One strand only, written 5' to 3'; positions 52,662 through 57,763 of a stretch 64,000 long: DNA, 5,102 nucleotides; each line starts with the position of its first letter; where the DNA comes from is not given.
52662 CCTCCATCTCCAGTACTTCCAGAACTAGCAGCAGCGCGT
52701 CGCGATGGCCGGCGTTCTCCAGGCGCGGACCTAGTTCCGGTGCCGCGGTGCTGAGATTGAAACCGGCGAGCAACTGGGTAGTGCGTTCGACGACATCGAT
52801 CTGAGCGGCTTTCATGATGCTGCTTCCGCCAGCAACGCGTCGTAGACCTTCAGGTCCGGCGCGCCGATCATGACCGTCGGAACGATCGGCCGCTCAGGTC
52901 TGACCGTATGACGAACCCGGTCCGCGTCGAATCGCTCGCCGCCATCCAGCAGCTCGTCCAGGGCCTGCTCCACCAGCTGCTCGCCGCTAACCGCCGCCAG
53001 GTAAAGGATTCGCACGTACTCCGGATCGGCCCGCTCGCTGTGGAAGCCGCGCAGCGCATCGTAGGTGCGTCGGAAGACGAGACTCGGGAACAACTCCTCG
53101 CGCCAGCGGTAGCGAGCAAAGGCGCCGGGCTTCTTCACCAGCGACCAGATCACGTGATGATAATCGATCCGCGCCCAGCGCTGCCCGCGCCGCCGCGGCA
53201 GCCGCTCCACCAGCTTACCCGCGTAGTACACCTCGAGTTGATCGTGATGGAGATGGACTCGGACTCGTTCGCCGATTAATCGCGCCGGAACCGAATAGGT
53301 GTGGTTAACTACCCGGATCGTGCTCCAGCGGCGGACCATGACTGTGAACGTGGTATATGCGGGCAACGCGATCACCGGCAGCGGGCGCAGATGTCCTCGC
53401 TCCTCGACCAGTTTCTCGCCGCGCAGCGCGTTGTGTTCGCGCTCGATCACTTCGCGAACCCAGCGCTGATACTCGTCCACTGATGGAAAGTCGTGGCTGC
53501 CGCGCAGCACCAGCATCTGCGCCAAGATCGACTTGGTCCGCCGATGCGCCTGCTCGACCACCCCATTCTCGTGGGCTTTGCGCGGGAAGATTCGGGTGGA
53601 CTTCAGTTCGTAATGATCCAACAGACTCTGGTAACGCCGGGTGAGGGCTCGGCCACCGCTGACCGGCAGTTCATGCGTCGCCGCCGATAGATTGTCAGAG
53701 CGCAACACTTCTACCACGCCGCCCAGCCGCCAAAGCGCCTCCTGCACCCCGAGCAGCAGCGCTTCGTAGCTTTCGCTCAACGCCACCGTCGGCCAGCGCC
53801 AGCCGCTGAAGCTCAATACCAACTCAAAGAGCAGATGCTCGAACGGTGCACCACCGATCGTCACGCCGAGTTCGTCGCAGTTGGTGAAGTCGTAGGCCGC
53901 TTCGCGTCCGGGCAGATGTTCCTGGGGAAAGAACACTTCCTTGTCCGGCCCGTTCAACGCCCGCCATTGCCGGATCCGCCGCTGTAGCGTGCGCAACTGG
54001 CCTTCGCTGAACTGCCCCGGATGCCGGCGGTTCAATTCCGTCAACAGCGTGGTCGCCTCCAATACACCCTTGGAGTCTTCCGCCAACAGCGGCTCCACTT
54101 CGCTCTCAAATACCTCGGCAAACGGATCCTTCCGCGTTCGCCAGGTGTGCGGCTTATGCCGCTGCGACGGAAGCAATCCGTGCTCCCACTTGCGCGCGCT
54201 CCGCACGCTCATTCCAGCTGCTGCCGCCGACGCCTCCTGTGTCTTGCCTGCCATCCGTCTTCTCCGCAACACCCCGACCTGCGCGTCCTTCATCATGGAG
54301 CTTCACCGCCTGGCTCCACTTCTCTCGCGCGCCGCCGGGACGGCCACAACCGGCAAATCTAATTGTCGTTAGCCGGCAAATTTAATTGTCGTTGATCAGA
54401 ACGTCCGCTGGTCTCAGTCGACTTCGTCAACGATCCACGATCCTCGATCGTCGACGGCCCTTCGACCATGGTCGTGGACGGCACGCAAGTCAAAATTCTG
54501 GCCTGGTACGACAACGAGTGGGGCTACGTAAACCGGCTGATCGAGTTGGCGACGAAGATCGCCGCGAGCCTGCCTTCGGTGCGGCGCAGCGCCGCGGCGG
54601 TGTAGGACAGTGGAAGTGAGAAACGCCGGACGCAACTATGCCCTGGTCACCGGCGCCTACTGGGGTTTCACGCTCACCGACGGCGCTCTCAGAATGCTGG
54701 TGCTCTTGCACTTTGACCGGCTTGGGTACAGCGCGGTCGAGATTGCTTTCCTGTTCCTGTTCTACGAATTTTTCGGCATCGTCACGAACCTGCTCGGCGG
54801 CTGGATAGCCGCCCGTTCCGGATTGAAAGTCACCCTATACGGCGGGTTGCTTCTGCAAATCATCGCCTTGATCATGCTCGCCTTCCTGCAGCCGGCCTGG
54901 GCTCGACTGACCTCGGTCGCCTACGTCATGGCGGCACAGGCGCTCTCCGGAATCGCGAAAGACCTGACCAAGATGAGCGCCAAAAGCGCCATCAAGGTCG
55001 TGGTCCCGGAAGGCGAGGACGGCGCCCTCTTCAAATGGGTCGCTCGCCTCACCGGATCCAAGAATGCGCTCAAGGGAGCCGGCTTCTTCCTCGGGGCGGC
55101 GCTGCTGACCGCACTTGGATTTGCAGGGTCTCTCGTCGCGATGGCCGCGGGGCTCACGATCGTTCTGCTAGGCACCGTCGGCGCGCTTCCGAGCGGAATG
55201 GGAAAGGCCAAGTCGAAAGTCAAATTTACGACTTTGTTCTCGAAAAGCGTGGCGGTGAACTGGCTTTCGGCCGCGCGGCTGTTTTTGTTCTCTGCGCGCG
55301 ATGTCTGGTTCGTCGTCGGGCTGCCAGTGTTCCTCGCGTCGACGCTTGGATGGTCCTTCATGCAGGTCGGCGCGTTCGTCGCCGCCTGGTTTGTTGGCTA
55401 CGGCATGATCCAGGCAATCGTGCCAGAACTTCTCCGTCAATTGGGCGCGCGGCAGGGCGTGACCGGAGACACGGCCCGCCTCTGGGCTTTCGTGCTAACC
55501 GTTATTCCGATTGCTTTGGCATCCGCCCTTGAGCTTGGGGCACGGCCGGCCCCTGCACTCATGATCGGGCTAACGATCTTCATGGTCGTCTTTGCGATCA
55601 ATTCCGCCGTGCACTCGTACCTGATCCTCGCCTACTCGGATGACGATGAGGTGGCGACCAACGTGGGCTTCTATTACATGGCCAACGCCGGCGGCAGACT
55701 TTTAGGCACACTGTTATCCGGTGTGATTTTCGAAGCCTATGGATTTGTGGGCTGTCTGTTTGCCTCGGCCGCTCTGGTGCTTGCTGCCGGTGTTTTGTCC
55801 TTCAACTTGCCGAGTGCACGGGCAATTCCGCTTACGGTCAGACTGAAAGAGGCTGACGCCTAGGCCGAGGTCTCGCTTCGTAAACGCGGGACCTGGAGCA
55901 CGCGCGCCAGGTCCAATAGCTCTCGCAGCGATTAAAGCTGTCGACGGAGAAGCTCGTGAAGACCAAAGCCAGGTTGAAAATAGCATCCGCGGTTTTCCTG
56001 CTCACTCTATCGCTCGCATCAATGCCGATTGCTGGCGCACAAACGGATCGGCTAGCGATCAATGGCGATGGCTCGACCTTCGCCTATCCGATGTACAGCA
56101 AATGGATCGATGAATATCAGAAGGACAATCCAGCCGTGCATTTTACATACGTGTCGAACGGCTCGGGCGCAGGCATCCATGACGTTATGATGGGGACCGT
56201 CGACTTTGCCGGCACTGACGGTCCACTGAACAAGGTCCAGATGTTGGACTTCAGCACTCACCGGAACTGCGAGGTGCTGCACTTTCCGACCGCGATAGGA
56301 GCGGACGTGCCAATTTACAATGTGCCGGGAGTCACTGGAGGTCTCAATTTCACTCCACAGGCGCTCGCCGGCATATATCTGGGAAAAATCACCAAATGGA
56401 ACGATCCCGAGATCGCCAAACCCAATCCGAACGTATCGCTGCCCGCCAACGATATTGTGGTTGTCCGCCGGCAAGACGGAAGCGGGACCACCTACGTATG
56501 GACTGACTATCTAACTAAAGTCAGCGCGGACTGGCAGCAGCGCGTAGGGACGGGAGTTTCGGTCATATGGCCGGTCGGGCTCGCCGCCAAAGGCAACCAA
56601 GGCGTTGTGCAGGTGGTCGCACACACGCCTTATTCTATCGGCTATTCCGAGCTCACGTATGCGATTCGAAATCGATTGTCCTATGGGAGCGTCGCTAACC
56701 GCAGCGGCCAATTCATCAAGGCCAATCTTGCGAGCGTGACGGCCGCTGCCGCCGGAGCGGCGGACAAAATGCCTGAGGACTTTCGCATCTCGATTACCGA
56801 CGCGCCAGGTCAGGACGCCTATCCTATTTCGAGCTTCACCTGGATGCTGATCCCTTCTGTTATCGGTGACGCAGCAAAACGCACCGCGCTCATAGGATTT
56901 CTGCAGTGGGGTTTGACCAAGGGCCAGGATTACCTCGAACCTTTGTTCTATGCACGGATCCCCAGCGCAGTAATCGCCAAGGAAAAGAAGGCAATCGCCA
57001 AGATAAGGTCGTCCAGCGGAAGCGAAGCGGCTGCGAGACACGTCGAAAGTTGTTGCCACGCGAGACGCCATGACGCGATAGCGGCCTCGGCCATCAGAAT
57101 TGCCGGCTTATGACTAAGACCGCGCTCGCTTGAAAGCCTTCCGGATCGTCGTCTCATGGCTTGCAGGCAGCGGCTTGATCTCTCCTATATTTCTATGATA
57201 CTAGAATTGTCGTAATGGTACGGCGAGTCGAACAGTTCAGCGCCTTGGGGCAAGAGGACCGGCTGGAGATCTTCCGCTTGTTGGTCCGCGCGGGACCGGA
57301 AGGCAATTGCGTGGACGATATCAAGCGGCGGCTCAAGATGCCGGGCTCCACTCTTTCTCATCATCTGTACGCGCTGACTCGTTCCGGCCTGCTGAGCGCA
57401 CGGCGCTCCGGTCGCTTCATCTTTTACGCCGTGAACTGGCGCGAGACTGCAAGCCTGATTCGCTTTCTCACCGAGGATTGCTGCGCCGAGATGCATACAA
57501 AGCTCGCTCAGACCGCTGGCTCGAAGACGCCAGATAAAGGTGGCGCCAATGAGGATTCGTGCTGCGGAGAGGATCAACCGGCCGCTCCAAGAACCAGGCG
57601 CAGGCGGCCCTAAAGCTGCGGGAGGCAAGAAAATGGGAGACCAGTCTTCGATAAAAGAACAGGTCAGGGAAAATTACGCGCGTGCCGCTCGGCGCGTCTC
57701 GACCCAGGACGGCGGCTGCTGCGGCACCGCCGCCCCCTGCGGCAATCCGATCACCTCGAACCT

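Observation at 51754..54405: Intact IS21-family element inserted precisely into the arsenic-island gap gene, with a 7-bp GAACGTC duplication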

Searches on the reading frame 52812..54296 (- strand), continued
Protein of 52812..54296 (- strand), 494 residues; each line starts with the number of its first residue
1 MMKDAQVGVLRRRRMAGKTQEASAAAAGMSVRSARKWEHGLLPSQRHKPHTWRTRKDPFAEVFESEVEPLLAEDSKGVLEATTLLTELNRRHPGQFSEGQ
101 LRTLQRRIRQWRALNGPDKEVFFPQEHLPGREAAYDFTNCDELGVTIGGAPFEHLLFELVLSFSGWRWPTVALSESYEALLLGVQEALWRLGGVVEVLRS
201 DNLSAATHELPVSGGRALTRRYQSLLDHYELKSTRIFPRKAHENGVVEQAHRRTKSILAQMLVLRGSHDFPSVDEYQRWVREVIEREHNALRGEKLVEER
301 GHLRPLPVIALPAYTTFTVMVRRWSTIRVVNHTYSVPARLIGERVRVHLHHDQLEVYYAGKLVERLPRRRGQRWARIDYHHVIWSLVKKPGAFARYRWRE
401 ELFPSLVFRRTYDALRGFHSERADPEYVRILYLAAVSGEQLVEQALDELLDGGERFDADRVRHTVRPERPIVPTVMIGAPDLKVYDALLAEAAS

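Call 42: search_dna_similar(query=window:52812-54296:-, collection=plasmids, mode=protein, max_rows=10)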
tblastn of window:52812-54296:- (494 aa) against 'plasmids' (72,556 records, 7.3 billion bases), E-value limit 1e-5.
Records with a match: 2795; places in all: 3883; records where one place covers at least 80% of the query: 741.
Best place of each record, by identity: <60% 2795.
By first word of the organism name: Escherichia 846; Klebsiella 243; Salmonella 236; Sinorhizobium 117; Rhizobium 113; Pseudomonas 85; Enterobacter 73; Bradyrhizobium 70; Streptomyces 56; Sphingobium 45; and 183 more.
By predicted mobility (MOB-suite, as given by PLSDB): conjugative 1746; non-mobilizable 696; mobilizable 353.
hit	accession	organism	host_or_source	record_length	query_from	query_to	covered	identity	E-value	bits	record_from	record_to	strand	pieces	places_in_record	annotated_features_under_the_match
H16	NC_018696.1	Paraburkholderia phenoliruptrix BR3459a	Mimosa flocculosa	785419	1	494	100%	43.5%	5e-115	380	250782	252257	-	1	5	istA: IS21 family transposase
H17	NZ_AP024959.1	Paraburkholderia terrae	-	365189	1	489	99%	43.8%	2e-116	384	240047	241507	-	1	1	istA: IS21 family transposase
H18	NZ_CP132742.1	Mycetohabitans endofungorum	Rhizopus microsporus,culture isolated ...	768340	1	489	99%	43.8%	3e-107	357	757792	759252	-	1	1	istA: IS21 family transposase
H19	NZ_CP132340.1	Janthinobacterium sp. J1-1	pure culture,Mixed solution of sediment ...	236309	1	489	99%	43.4%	4e-111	369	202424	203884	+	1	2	istA: IS21 family transposase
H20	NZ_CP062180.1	Mycetohabitans endofungorum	Rhizopus microsporus,bacterial ...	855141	1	489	99%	43.4%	2e-106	355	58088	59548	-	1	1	istA: IS21 family transposase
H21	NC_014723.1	Mycetohabitans rhizoxinica HKI 454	-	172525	1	489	99%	43.3%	1e-106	355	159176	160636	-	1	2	istA: IS21 family transposase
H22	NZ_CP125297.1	Paraburkholderia sabiae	Mimosa caesalpiniifolia,cell ...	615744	2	494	100%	42.8%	1e-98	333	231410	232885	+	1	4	istA: IS21 family transposase | istB: IS21-like element helper ATPase IstB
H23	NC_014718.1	Mycetohabitans rhizoxinica HKI 454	-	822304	1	489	99%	43.0%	4e-106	354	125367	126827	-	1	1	istA: IS21 family transposase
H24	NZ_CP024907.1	Paraburkholderia caledonica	soil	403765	2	494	100%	42.5%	8e-99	333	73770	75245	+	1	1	istA: IS21 family transposase | istB: IS21-like element helper ATPase IstB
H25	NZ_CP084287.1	Caballeronia zhejiangensis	Anasa tristis,Cell culture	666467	2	494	100%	42.5%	2e-94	320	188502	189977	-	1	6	istA: IS21 family transposase | istB: IS21-like element helper ATPase IstB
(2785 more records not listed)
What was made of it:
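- Tried and rejected: The protein search gave at most 44% identity (call 42).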

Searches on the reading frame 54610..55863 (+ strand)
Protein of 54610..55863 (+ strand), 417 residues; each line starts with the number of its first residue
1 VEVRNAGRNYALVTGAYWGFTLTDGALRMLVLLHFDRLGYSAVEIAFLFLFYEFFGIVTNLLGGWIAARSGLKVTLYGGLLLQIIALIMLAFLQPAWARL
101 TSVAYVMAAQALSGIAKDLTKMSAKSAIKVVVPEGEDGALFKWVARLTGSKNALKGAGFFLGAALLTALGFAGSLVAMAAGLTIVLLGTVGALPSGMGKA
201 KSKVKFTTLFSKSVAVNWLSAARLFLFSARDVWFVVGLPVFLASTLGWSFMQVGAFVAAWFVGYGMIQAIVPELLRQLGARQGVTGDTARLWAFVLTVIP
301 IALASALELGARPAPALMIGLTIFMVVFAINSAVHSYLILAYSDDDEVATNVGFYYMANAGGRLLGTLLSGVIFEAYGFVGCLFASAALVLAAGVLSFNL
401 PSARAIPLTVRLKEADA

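Call 4: search_protein_families(library=pfam, proteins=[window:54610-55863:+])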
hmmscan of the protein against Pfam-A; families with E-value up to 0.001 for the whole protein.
window:54610-55863:+ (417 aa): 1 family
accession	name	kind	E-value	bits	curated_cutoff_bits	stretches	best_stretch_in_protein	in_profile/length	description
PF07690.21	MFS_1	-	1.1e-12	47.9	33.4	2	22-303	10-290/347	Major Facilitator Superfamily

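Call 6: search_protein_families(library=ncbifam, proteins=[window:54610-55863:+])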
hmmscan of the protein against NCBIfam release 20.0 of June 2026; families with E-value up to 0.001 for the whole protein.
window:54610-55863:+ (417 aa): 1 family
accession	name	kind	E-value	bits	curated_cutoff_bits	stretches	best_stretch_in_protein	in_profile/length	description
NF033734.1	MFS_ArsJ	equivalog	6.1e-171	568.9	400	1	8-399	1-391/392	organoarsenical effux MFS transporter ArsJ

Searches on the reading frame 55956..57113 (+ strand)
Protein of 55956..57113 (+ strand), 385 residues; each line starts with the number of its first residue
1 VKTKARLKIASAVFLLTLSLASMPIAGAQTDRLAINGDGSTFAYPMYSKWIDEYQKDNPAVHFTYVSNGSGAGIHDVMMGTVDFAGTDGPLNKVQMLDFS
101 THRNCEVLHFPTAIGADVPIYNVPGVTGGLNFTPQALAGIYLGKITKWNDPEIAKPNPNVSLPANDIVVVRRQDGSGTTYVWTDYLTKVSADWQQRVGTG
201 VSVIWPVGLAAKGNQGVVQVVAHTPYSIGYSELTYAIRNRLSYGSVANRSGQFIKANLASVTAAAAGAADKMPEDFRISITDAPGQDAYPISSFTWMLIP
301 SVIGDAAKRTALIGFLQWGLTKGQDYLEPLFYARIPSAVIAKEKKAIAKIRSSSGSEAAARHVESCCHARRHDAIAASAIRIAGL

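Call 52: search_protein_families(library=ncbifam, proteins=[window:55956-57113:+])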
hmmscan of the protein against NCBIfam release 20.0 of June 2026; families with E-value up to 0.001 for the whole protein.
window:55956-57113:+ (385 aa): 4 families
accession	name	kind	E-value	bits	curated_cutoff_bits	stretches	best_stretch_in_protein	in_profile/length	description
TIGR00975.1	3a0107s03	equivalog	1.2e-106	356.4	205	1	35-350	1-314/315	phosphate ABC transporter substrate-binding protein PstS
NF008171.0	PRK10918.1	equivalog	9.9e-76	255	339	1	11-355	9-342/346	phosphate ABC transporter substrate-binding protein PstS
TIGR02136.1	ptsS_2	subfamily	1.1e-23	83.9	206.6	1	5-240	5-226/295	phosphate ABC transporter substrate-binding protein PstS family protein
TIGR04505.1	PtsS_plasma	equivalog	1.3e-07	31.3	175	1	19-82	15-77/334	phosphate ABC transporter substrate-binding protein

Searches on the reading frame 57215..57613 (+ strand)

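Call 52: search_protein_families(library=ncbifam, proteins=[window:57215-57613:+])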
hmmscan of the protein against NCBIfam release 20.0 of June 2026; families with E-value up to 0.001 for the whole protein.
window:57215-57613:+ (132 aa): 6 families
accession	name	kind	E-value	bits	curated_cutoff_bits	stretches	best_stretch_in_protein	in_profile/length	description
NF033788.1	HTH_metalloreg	subfamily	3.1e-18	65.3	55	1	6-80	3-75/77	metalloregulator ArsR/SmtB family transcription factor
NF041413.1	ArsR_Rv2640c_fam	equivalog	1.8e-09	38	155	1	9-90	37-118/118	Rv2640c family ArsR-like transcriptional regulator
NF033789.1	repress_SdpR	subfamily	2.7e-09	36.8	100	1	8-75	2-66/79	autorepressor SdpR family transcription factor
NF045707.1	Dbac_1936_reg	equivalog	1.9e-07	31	115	1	10-85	13-85/99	ArsR/SmtB-type metalloregulator TsoR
NF007528.0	PRK10141.1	subfamily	4.3e-07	29.8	97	1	3-73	5-73/117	metalloregulator ArsR/SmtB family transcription factor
NF040642.1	sulf_sens_BigR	equivalog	3.4e-06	27.1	155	1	31-91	34-94/95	sulfite-sensing transcriptional repressor BigR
